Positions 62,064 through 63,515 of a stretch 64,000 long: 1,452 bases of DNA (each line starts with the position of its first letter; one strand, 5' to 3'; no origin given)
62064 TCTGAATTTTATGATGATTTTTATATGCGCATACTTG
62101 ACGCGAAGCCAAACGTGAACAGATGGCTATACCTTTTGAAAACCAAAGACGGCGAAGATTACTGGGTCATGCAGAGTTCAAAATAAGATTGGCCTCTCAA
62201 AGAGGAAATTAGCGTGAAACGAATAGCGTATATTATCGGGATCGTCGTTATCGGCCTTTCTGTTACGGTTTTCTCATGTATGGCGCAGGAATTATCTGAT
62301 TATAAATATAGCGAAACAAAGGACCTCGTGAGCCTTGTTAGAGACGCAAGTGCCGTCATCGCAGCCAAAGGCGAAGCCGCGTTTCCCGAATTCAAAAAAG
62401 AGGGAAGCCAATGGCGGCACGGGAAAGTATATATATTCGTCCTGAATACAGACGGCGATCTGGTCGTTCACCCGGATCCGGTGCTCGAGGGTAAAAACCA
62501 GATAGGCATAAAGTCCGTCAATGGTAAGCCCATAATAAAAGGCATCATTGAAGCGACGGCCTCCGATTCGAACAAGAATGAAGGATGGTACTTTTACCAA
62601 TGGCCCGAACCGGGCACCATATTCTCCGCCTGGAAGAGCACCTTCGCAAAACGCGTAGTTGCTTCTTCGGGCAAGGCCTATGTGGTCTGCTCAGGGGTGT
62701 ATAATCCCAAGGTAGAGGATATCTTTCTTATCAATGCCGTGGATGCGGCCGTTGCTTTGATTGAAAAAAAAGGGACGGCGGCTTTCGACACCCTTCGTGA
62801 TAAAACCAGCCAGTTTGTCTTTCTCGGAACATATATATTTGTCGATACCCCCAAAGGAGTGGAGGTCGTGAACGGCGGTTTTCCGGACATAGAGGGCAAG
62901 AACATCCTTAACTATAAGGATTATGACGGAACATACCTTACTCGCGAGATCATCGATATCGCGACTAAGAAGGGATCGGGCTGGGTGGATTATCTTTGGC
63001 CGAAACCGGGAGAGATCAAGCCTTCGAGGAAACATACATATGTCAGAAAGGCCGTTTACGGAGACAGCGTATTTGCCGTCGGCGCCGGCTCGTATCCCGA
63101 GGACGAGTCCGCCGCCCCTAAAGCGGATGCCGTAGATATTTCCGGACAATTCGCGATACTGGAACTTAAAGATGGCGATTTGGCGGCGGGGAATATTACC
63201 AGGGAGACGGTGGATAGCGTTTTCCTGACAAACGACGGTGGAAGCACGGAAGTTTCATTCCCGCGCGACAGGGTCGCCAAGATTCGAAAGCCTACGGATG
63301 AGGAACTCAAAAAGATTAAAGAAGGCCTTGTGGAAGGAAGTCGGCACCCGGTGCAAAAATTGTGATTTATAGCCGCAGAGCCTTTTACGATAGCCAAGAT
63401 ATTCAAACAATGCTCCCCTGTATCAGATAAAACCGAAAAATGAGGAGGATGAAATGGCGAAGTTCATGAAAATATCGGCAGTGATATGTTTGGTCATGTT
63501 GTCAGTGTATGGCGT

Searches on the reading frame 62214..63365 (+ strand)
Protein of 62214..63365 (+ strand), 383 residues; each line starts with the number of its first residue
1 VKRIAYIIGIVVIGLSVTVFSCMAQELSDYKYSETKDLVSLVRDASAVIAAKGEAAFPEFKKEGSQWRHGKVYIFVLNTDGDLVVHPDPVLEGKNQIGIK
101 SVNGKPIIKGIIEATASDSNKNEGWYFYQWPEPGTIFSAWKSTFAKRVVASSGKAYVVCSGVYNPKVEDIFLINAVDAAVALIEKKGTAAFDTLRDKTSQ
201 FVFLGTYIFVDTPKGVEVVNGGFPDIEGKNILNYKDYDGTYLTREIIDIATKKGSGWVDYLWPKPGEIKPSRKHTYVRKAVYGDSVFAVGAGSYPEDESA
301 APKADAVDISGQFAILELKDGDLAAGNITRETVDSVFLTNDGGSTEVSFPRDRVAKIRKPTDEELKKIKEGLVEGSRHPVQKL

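Call 81: search_protein_families(library=pfam, proteins=[window:62214-63365:+], max_evalue=0.001)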
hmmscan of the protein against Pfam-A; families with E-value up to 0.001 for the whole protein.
window:62214-63365:+ (383 aa): 3 families
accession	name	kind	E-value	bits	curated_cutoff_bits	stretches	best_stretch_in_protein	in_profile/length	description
PF08269.17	dCache_2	-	8.1e-33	114.3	26.5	2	191-305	82-193/298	Cache domain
PF17200.10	sCache_2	-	1.4e-28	100.2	25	2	206-297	55-144/155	Single Cache domain 2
PF17201.10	Cache_3-Cache_2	-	1.9e-06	27.8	27.7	0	73-133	205-263/299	Cache 3/Cache 2 fusion domain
